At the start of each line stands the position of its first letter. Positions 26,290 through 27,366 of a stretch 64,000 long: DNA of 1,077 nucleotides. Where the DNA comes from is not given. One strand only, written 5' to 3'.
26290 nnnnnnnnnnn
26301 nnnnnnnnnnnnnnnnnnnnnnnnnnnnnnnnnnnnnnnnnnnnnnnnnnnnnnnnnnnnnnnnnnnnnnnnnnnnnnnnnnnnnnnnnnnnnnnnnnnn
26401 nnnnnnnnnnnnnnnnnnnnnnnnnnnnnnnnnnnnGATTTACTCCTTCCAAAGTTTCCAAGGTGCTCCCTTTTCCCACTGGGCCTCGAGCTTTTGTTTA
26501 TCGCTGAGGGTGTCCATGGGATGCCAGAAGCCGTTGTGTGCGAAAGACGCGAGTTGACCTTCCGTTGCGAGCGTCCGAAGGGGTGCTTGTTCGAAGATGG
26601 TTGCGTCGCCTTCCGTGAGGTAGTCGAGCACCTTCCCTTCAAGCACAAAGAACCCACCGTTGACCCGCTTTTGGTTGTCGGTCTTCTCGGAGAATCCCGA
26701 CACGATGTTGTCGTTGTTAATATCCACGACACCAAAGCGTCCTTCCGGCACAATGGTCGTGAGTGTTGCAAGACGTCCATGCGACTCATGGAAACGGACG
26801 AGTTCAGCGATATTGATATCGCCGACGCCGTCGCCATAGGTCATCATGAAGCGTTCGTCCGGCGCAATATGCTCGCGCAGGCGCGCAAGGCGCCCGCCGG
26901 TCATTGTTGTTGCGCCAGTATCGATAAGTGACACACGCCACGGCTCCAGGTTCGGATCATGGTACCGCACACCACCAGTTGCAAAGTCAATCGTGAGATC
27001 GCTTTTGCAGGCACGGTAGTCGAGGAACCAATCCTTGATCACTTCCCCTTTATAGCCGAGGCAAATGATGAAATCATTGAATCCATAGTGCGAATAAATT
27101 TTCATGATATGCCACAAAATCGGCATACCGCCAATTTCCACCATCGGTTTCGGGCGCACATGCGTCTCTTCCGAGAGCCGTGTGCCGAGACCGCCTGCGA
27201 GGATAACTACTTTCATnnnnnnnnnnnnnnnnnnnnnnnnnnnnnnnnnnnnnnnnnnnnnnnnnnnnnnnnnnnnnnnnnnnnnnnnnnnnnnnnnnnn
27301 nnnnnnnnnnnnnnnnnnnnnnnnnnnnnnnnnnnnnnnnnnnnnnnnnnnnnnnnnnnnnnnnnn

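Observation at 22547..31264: Candidate branched-chain 3,6-dideoxyhexose (yersiniose-like) pathway lacking an obvious E3 reductase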

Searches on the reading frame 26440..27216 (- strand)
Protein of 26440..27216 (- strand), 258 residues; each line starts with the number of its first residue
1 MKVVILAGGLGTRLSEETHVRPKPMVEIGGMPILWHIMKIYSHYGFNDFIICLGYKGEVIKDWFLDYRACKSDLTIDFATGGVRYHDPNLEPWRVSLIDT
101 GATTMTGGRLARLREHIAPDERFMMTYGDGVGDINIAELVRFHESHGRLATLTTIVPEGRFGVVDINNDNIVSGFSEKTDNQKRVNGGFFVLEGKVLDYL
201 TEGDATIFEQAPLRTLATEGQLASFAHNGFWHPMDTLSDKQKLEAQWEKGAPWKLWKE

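Call 4: search_protein_families(library=pfam, proteins=[window:26440-27216:-])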
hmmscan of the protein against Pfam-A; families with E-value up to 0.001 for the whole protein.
window:26440-27216:- (258 aa): 2 families
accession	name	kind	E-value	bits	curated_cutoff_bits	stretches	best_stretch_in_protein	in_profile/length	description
PF00483.29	NTP_transferase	-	2.2e-17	63.9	21.2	1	2-202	1-190/245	Nucleotidyl transferase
PF12804.13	NTP_transf_3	-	1.9e-07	31.8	27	1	3-56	1-49/160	MobA-like NTP transferase domain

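Call 5: search_protein_families(library=ncbifam, proteins=[window:26440-27216:-])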
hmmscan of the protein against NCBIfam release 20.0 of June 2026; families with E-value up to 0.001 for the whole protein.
window:26440-27216:- (258 aa): 22 families
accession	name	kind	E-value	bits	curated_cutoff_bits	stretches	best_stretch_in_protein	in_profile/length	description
TIGR02623.1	G1P_cyt_trans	equivalog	1.3e-111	372.1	300.25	1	1-256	1-255/255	glucose-1-phosphate cytidylyltransferase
TIGR03992.1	Arch_glmU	subfamily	1.9e-21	76.4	292.1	2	1-70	1-70/393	bifunctional sugar-1-phosphate nucleotidylyltransferase/acetyltransferase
NF052502.1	man1P_GTase_Rv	exception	7.4e-21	74.4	440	2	2-70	2-70/352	mannose-1-phosphate guanylyltransferase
NF049965.1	GlMnHpPGnyltfHddC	equivalog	8.2e-19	68.1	300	2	1-66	1-66/221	D-glycero-D-manno-heptose 1-phosphate guanosyltransferase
NF041313.1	UDPGP_AglF_Halo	equivalog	2.7e-18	66.3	400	1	1-66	1-66/234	UTP--glucose-1-phosphate uridylyltransferase AglF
NF045761.1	NAMPUrTaseMurU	equivalog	3.4e-13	50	250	1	1-66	1-66/226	N-acetylmuramate alpha-1-phosphate uridylyltransferase MurU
NF041173.1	Sug_nt_acttase_Thmprot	equivalog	4.1e-13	49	600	1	1-202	1-178/405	bifunctional sugar-1-phosphate nucleotidylyltransferase/acetyltransferase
NF041135.1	IPPtranDIPPsyn_Thcocales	equivalog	8.4e-11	41.5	580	1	1-60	1-56/419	bifunctional L-myo-inositol-1-phosphate cytidylyltransferase/CDP-L-myo-inositol myo-inositolphosphotransferase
TIGR01208.1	rmlA_long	equivalog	4.5e-09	35.6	320.25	1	2-64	1-64/353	glucose-1-phosphate thymidylyltransferase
NF001947.0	PRK00725.1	subfamily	2.5e-08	33.1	470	1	3-31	19-47/426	glucose-1-phosphate adenylyltransferase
TIGR02091.1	glgC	equivalog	2.6e-08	33.3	424.9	0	3-31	3-31/364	glucose-1-phosphate adenylyltransferase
TIGR01173.1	glmU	equivalog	1e-07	31.2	366.85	1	1-68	1-65/452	bifunctional UDP-N-acetylglucosamine diphosphorylase/glucosamine-1-phosphate N-acetyltransferase GlmU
NF003670.0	PRK05293.1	equivalog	1.8e-07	30.4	470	1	4-237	8-248/382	glucose-1-phosphate adenylyltransferase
NF002023.0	PRK00844.1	subfamily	3.5e-06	26.1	458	0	4-31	10-37/408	glucose-1-phosphate adenylyltransferase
NF045697.1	MurNAcPUrMurU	equivalog_domain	2.3e-05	24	370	1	4-52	1-49/229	N-acetylmuramate alpha-1-phosphate uridylyltransferase MurU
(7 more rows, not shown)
